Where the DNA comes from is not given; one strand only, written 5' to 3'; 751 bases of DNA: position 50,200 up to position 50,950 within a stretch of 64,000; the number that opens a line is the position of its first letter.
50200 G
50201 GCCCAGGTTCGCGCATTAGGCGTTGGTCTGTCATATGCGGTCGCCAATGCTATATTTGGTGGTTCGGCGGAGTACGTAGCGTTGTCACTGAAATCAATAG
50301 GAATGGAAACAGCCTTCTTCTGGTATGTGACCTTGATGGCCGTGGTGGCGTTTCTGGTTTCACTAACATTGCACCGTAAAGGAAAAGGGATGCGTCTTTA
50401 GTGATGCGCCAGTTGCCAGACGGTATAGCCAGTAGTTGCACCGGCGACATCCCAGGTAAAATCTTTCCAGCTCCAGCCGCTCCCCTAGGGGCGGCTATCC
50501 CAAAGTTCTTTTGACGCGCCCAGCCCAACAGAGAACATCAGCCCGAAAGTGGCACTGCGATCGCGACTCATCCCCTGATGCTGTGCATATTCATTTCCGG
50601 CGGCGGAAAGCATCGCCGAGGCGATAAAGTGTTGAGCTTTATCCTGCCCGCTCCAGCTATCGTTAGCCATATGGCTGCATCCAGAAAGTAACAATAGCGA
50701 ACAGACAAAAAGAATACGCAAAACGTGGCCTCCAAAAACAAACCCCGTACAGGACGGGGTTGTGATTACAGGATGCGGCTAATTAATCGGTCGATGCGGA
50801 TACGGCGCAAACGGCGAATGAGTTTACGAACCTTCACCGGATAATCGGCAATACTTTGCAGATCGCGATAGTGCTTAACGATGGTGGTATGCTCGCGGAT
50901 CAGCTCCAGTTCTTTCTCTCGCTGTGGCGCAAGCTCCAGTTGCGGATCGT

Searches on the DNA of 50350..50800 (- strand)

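Call 3: search_dna_similar(query=window:50350-50800:-, collection=ecoli_genomes, mode=near, max_rows=40)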
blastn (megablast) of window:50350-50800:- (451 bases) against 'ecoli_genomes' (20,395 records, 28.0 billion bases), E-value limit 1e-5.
Records with a match: 5425; places in all: 5429; records where one place covers at least 80% of the query: 5423.
Genomes with a match: 5425 of 5426; with a place that covers at least 80% of the query: 5423. Places per genome that has any: lowest 1, median 1, highest 2. On chromosomes: 5429 places; on plasmids: 0.
Best place of each record, by identity: >=99% 3; 95-99% 651; 90-95% 4770; 80-90% 1.
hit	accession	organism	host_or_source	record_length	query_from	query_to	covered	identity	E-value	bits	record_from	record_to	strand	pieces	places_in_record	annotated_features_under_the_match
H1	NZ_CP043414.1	Escherichia coli strain EC42405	bovine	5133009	1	451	100%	99.3%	0e+0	817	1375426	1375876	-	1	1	yfiM: YfiM family lipoprotein | kgtP: alpha-ketoglutarate permease | pssA: CDP-diacylglycerol--serine O-phosphatidyltransferase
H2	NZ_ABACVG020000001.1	Escherichia coli strain 2020CK-00188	Homo sapiens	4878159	1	451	100%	99.3%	0e+0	817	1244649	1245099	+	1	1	yfiM: YfiM family lipoprotein | kgtP: alpha-ketoglutarate permease | pssA: CDP-diacylglycerol--serine O-phosphatidyltransferase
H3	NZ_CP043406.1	Escherichia coli strain NMBU-W13E19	surface water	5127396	1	451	100%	99.1%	0e+0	811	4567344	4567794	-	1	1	yfiM: YfiM family lipoprotein | kgtP: alpha-ketoglutarate permease | pssA: CDP-diacylglycerol--serine O-phosphatidyltransferase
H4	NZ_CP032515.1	Escherichia coli strain 118UI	Homo sapiens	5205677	1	451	100%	98.9%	0e+0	806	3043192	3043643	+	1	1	yfiM: YfiM family lipoprotein | kgtP: alpha-ketoglutarate permease | pssA: CDP-diacylglycerol--serine O-phosphatidyltransferase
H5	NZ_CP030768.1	Escherichia coli strain 2017C-4173W12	missing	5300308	1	451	100%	98.9%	0e+0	806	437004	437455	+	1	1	yfiM: YfiM family lipoprotein | kgtP: alpha-ketoglutarate permease | pssA: CDP-diacylglycerol--serine O-phosphatidyltransferase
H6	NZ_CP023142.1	Escherichia coli strain CFSAN061770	missing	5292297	1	451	100%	98.9%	0e+0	806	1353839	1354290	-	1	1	yfiM: YfiM family lipoprotein | kgtP: alpha-ketoglutarate permease | pssA: CDP-diacylglycerol--serine O-phosphatidyltransferase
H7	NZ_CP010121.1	Escherichia coli strain C4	cow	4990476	1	451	100%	98.9%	0e+0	806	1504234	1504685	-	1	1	yfiM: YfiM family lipoprotein | kgtP: alpha-ketoglutarate permease | pssA: CDP-diacylglycerol--serine O-phosphatidyltransferase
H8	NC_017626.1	Escherichia coli 042 strain 042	-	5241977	1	451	100%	98.9%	0e+0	806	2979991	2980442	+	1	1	yfiM: YfiM family lipoprotein | kgtP: alpha-ketoglutarate permease | pssA: CDP-diacylglycerol--serine O-phosphatidyltransferase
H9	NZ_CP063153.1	Escherichia coli strain M7424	Homo sapiens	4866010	1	451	100%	98.9%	0e+0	806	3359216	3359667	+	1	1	yfiM: YfiM family lipoprotein | kgtP: alpha-ketoglutarate permease | pssA: CDP-diacylglycerol--serine O-phosphatidyltransferase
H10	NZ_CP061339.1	Escherichia coli strain M00057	Homo sapiens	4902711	1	451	100%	98.9%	0e+0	806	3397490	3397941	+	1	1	yfiM: YfiM family lipoprotein | kgtP: alpha-ketoglutarate permease | pssA: CDP-diacylglycerol--serine O-phosphatidyltransferase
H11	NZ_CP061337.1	Escherichia coli strain M11957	Homo sapiens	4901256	1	451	100%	98.9%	0e+0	806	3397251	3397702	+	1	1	yfiM: YfiM family lipoprotein | kgtP: alpha-ketoglutarate permease | pssA: CDP-diacylglycerol--serine O-phosphatidyltransferase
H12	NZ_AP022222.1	Escherichia coli strain WP8-S17-ESBL-12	-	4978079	1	451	100%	98.9%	0e+0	806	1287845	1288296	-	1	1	yfiM: YfiM family lipoprotein | kgtP: alpha-ketoglutarate permease | pssA: CDP-diacylglycerol--serine O-phosphatidyltransferase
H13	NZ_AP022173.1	Escherichia coli strain WP7-S17-ESBL-01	-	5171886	1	451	100%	98.9%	0e+0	806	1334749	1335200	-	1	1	yfiM: YfiM family lipoprotein | kgtP: alpha-ketoglutarate permease | pssA: CDP-diacylglycerol--serine O-phosphatidyltransferase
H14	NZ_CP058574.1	Escherichia coli strain EC1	Homo sapiens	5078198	1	451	100%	98.9%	0e+0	806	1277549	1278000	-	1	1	yfiM: YfiM family lipoprotein | kgtP: alpha-ketoglutarate permease | pssA: CDP-diacylglycerol--serine O-phosphatidyltransferase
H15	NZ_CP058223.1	Escherichia coli strain 550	Homo sapiens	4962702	1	451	100%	98.9%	0e+0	806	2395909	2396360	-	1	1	yfiM: YfiM family lipoprotein | kgtP: alpha-ketoglutarate permease | pssA: CDP-diacylglycerol--serine O-phosphatidyltransferase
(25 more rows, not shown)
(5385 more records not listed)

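Call 5: get_annotated_region(hit=H1, flank=300)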
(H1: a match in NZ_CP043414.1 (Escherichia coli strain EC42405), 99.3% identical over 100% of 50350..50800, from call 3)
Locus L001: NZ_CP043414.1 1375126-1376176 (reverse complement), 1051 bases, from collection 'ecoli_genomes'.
description: Escherichia coli strain EC42405 chromosome, complete genome
organism: Escherichia coli strain EC42405 (NCBI taxid 562)
replicon: chromosome; assembly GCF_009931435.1
host: bovine; source: missing; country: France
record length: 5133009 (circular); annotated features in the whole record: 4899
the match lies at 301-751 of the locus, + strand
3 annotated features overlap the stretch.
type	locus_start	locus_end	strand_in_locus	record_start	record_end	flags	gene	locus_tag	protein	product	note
CDS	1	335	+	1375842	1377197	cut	pssA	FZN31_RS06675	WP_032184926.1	CDP-diacylglycerol--serine O-phosphatidyltransferase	-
CDS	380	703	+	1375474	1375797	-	yfiM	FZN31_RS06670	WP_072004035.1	YfiM family lipoprotein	-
CDS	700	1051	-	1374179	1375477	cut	kgtP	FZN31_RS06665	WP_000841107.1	alpha-ketoglutarate permease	-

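Call 6: get_annotated_region(hit=H2, flank=300)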
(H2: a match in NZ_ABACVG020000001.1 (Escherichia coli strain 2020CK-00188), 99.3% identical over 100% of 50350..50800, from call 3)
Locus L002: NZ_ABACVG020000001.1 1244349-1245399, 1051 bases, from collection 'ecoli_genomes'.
description: Escherichia coli strain 2020CK-00188 chromosome, whole genome shotgun sequence
organism: Escherichia coli strain 2020CK-00188 (NCBI taxid 562)
replicon: chromosome; assembly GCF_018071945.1
host: Homo sapiens; source: Rectal Swab; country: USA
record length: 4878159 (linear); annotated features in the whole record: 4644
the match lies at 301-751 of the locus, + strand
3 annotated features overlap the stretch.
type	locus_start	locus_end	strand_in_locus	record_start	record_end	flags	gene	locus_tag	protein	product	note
CDS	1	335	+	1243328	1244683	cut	pssA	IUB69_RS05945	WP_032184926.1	CDP-diacylglycerol--serine O-phosphatidyltransferase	-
CDS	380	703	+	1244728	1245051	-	yfiM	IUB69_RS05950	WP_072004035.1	YfiM family lipoprotein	-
CDS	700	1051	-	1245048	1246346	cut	kgtP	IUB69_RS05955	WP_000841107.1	alpha-ketoglutarate permease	-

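Call 7: get_annotated_region(hit=H3, flank=300)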
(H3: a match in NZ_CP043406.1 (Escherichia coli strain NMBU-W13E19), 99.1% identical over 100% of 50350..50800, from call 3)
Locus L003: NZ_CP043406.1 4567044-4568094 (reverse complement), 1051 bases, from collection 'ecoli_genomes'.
description: Escherichia coli strain NMBU-W13E19 chromosome, complete genome
organism: Escherichia coli strain NMBU-W13E19 (NCBI taxid 562)
replicon: chromosome; assembly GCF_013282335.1
host: -; source: surface water; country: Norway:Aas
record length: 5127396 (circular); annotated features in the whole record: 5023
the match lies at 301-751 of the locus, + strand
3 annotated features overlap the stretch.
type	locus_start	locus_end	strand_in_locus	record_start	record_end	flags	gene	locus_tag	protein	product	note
CDS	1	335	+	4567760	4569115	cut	pssA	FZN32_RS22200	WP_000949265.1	CDP-diacylglycerol--serine O-phosphatidyltransferase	-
CDS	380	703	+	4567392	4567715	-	yfiM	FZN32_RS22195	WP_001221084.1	YfiM family lipoprotein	-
CDS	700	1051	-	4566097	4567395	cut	kgtP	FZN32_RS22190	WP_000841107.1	alpha-ketoglutarate permease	-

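Call 8: get_annotated_region(hit=H8, flank=300)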
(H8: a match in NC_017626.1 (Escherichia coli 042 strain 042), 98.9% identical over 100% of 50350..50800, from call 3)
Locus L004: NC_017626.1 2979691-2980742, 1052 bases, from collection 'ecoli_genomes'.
description: Escherichia coli 042, complete sequence
organism: Escherichia coli 042 strain 042 (NCBI taxid 216592)
replicon: chromosome; assembly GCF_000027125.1
host: -; source: -; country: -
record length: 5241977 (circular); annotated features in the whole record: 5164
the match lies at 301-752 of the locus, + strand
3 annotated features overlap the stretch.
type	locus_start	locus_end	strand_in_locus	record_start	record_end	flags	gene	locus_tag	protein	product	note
CDS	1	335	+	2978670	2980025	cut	pssA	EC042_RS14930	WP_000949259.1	CDP-diacylglycerol--serine O-phosphatidyltransferase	-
CDS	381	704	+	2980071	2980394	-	yfiM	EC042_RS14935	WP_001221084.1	YfiM family lipoprotein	-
CDS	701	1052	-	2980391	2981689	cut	kgtP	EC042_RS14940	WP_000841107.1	alpha-ketoglutarate permease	-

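Call 11: search_dna_similar(query=window:50456-50516:-, collection=ecoli_genomes, mode=near, max_rows=15)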
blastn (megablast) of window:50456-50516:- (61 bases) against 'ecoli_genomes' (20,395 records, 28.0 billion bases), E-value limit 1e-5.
Records with a match: 669; places in all: 669; records where one place covers at least 80% of the query: 669.
Genomes with a match: 669 of 5426; with a place that covers at least 80% of the query: 669. Places per genome that has any: lowest 1, median 1, highest 1. On chromosomes: 669 places; on plasmids: 0.
Best place of each record, by identity: 95-99% 651; 90-95% 18.
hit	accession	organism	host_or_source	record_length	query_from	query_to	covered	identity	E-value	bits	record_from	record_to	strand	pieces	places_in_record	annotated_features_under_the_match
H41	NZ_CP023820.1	Escherichia coli strain 7/2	Homo sapiens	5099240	1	61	100%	98.4%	2e-21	108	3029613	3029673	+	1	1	yfiM: YfiM family lipoprotein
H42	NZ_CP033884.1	Escherichia coli strain 50579417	Homo sapiens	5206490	1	61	100%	98.4%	2e-21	108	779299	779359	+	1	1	yfiM: YfiM family lipoprotein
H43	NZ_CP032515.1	Escherichia coli strain 118UI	Homo sapiens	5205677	1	61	100%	98.4%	2e-21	108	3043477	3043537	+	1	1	yfiM: YfiM family lipoprotein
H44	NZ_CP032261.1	Escherichia coli strain AR_0067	missing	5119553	1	61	100%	98.4%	2e-21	108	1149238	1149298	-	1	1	yfiM: YfiM family lipoprotein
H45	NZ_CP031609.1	Escherichia coli strain N3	Homo sapiens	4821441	1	61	100%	98.4%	2e-21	108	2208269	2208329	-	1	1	yfiM: YfiM family lipoprotein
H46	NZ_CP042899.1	Escherichia coli strain CFSAN061763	missing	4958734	1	61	100%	98.4%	2e-21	108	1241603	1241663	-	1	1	yfiM: YfiM family lipoprotein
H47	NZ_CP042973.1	Escherichia coli strain CFSAN061768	missing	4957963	1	61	100%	98.4%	2e-21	108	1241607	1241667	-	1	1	yfiM: YfiM family lipoprotein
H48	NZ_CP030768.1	Escherichia coli strain 2017C-4173W12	missing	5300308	1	61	100%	98.4%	2e-21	108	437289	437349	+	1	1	yfiM: YfiM family lipoprotein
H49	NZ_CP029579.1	Escherichia coli strain DA33137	Homo sapiens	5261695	1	61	100%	98.4%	2e-21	108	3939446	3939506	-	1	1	yfiM: YfiM family lipoprotein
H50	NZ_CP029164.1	Escherichia coli strain 104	chicken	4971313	1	61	100%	98.4%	2e-21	108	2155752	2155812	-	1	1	yfiM: YfiM family lipoprotein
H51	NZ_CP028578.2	Escherichia coli strain WCHEC005784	Homo sapiens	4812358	1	61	100%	98.4%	2e-21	108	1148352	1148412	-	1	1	yfiM: YfiM family lipoprotein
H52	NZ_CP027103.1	Escherichia coli strain RM14723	dog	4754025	1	61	100%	98.4%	2e-21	108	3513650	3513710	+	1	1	yfiM: YfiM family lipoprotein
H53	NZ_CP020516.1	Escherichia coli strain 222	Homo sapiens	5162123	1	61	100%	98.4%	2e-21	108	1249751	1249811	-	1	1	yfiM: YfiM family lipoprotein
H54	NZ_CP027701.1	Escherichia coli strain 675SK2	-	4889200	1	61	100%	98.4%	2e-21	108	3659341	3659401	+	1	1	yfiM: YfiM family lipoprotein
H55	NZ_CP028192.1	Escherichia coli strain CFSAN018748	tissue and/or biological fluid swine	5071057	1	61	100%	98.4%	2e-21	108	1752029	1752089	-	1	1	yfiM: YfiM family lipoprotein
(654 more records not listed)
